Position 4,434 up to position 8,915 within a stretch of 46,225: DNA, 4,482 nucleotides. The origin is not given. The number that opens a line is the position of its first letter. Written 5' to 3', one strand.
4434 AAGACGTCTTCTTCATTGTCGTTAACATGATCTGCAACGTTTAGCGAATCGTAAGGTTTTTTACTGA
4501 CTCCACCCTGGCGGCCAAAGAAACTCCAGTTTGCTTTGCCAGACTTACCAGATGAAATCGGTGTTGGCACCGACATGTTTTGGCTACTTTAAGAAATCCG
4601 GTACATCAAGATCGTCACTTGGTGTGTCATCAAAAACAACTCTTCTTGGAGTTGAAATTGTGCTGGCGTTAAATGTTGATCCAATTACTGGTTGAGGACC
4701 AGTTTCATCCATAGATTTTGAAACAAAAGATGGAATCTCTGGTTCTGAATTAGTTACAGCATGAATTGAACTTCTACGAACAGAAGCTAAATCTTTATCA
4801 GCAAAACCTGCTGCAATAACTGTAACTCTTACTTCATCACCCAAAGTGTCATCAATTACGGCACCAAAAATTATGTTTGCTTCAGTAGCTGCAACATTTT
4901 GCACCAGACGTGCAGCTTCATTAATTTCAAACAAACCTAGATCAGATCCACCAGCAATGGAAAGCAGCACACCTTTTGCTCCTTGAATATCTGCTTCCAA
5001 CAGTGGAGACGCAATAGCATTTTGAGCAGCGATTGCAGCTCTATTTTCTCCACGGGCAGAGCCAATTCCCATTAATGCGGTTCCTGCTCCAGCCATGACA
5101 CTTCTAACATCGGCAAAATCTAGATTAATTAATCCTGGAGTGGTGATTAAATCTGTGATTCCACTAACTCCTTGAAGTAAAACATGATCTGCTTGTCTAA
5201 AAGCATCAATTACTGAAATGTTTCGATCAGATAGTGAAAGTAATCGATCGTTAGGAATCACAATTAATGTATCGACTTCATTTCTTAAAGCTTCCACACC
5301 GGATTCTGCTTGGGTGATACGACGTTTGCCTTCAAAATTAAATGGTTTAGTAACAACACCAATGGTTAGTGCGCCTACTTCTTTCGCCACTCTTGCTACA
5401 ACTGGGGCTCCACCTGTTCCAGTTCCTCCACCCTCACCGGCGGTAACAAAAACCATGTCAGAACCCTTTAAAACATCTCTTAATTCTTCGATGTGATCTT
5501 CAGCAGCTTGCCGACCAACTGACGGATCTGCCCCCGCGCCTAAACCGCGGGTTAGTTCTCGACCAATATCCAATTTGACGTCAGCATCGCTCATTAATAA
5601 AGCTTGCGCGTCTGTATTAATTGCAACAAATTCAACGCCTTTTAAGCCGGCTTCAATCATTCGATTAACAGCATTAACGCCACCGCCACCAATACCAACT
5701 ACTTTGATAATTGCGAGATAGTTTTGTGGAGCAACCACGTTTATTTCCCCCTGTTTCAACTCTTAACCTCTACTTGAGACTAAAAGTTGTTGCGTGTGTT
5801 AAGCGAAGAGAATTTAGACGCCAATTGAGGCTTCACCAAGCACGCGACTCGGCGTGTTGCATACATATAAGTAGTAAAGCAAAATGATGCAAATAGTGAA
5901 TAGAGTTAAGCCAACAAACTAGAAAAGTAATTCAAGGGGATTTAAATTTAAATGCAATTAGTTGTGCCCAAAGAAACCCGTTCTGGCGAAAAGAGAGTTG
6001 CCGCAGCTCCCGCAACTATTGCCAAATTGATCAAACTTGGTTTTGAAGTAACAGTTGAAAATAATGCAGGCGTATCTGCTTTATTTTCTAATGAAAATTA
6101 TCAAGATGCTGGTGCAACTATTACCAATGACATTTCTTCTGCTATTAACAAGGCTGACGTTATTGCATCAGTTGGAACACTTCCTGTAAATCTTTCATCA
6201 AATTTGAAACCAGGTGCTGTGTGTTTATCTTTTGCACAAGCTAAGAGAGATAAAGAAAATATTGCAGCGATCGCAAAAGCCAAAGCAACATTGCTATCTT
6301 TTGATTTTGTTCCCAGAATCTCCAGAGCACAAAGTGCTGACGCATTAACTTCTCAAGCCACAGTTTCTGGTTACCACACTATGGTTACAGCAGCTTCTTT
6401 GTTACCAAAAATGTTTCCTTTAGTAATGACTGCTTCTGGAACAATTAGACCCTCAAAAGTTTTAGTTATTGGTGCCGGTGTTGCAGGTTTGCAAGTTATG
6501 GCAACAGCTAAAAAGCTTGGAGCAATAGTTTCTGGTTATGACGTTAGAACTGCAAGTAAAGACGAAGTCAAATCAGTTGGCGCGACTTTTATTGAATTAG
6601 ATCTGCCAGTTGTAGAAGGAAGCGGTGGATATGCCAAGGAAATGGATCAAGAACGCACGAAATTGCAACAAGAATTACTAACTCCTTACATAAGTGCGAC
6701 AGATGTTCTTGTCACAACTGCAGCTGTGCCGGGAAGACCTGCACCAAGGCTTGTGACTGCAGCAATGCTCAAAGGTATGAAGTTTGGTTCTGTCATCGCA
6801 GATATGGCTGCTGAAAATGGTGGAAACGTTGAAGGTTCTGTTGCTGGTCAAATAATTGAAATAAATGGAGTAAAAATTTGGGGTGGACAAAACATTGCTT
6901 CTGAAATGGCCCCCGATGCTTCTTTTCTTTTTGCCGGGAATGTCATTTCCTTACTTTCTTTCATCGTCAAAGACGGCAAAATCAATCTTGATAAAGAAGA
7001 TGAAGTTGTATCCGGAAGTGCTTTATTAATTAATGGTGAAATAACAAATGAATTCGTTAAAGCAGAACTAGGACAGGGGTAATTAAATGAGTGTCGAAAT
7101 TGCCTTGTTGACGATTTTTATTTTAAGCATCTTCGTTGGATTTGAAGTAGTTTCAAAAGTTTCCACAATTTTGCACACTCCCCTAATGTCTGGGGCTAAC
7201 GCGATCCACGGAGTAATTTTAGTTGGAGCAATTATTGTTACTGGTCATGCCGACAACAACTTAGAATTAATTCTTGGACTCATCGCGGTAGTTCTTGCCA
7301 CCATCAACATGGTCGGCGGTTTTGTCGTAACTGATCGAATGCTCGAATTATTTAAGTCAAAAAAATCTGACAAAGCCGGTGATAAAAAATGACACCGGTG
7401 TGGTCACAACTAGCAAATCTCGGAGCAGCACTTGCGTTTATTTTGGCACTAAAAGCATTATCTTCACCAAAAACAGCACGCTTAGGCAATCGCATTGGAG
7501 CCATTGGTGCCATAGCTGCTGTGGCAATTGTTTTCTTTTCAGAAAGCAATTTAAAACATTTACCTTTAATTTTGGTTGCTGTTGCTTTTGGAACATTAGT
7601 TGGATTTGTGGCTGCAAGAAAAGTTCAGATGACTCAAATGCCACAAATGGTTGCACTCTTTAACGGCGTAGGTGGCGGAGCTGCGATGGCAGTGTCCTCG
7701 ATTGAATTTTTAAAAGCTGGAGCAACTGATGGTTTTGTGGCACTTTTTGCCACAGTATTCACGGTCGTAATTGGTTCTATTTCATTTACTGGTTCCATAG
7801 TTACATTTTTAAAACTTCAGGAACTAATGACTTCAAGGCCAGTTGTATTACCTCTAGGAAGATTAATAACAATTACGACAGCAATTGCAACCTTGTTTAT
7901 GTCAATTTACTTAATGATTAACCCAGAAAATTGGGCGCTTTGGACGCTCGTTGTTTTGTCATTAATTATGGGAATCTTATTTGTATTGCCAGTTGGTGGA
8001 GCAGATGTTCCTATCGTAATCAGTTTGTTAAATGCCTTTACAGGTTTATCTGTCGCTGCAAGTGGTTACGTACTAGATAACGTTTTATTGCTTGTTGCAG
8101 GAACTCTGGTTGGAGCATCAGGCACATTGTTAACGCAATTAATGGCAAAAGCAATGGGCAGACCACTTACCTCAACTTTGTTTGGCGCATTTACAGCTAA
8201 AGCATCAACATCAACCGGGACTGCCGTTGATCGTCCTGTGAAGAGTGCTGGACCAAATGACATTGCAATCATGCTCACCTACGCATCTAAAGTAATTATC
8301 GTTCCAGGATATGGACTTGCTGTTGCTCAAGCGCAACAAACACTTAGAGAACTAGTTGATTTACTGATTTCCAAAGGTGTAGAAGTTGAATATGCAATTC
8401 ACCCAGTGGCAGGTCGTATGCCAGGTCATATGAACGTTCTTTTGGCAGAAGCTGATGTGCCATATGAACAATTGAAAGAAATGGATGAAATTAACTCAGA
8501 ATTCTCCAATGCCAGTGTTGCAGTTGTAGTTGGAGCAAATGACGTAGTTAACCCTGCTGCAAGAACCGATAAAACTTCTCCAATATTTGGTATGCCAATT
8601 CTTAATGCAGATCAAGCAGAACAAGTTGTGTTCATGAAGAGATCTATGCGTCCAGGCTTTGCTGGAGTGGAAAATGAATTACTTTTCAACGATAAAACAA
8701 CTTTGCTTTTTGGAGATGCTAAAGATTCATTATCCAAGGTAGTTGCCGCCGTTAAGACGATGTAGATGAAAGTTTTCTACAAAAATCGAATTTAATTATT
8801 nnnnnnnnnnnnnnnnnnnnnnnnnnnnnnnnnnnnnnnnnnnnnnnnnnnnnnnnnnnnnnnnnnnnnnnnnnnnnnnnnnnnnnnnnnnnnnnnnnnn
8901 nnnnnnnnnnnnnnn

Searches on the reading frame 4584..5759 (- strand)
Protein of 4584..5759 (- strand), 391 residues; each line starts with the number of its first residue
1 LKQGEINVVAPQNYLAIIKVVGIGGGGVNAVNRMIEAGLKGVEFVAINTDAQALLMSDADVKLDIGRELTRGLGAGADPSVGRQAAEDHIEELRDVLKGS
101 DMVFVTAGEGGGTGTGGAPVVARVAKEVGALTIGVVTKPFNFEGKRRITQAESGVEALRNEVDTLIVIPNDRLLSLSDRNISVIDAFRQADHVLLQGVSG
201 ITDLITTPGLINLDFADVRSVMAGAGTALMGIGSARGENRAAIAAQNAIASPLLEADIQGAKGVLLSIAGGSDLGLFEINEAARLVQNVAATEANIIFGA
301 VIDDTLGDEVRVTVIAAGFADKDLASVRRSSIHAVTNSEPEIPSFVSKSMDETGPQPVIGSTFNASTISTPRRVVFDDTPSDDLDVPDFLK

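Call 10: search_protein_families(library=ncbifam, proteins=[window:4584-5759:-], max_evalue=0.00001)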
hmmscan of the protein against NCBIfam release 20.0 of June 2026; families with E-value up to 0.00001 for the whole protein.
window:4584-5759:- (391 aa): 1 family
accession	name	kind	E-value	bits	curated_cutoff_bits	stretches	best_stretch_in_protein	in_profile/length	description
TIGR00065.1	ftsZ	equivalog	1.4e-124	416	295.2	1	11-330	13-335/353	cell division protein FtsZ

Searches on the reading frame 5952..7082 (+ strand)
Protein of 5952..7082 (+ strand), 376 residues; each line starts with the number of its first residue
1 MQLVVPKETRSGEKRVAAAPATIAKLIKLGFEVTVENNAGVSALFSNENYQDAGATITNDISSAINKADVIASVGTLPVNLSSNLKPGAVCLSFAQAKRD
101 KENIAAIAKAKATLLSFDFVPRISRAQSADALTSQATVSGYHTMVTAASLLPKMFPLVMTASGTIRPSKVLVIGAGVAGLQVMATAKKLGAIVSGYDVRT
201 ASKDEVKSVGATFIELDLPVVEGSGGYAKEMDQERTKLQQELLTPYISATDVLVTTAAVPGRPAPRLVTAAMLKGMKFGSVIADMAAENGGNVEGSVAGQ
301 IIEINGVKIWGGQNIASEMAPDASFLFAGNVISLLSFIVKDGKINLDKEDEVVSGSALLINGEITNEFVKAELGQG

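Call 10: search_protein_families(library=ncbifam, proteins=[window:5952-7082:+], max_evalue=0.00001)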
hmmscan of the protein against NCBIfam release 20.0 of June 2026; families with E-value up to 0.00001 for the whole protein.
window:5952-7082:+ (376 aa): 3 families
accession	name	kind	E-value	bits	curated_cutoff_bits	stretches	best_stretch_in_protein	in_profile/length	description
NF006942.0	PRK09424.1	equivalog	2.7e-105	353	383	1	1-365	1-367/510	Re/Si-specific NAD(P)(+) transhydrogenase subunit alpha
TIGR00561.1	pntA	equivalog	7.4e-92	308.6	444.4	1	4-366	3-367/511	Re/Si-specific NAD(P)(+) transhydrogenase subunit alpha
TIGR00518.1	alaDH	equivalog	1.7e-27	96.3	391.85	1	1-296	1-277/370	alanine dehydrogenase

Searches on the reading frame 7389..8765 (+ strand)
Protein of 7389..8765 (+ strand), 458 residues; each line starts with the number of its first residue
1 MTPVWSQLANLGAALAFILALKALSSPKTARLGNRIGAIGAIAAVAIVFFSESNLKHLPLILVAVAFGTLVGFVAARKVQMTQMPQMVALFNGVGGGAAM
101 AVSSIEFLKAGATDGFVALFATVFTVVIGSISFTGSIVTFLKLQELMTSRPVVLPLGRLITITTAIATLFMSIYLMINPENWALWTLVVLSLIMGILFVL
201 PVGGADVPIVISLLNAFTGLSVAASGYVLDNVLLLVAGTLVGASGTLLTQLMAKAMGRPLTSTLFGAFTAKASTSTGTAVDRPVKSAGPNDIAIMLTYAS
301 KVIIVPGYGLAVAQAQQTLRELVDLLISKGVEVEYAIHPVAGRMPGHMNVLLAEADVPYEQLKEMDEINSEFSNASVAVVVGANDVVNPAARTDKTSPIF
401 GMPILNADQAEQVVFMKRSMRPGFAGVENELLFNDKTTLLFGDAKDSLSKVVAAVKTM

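Call 10: search_protein_families(library=ncbifam, proteins=[window:7389-8765:+], max_evalue=0.00001)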
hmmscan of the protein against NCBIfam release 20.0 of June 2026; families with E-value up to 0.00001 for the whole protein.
window:7389-8765:+ (458 aa): 1 family
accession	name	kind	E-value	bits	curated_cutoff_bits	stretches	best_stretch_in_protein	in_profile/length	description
NF006974.0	PRK09444.1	equivalog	4.8e-118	395.3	689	1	9-454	9-459/460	Re/Si-specific NAD(P)(+) transhydrogenase subunit beta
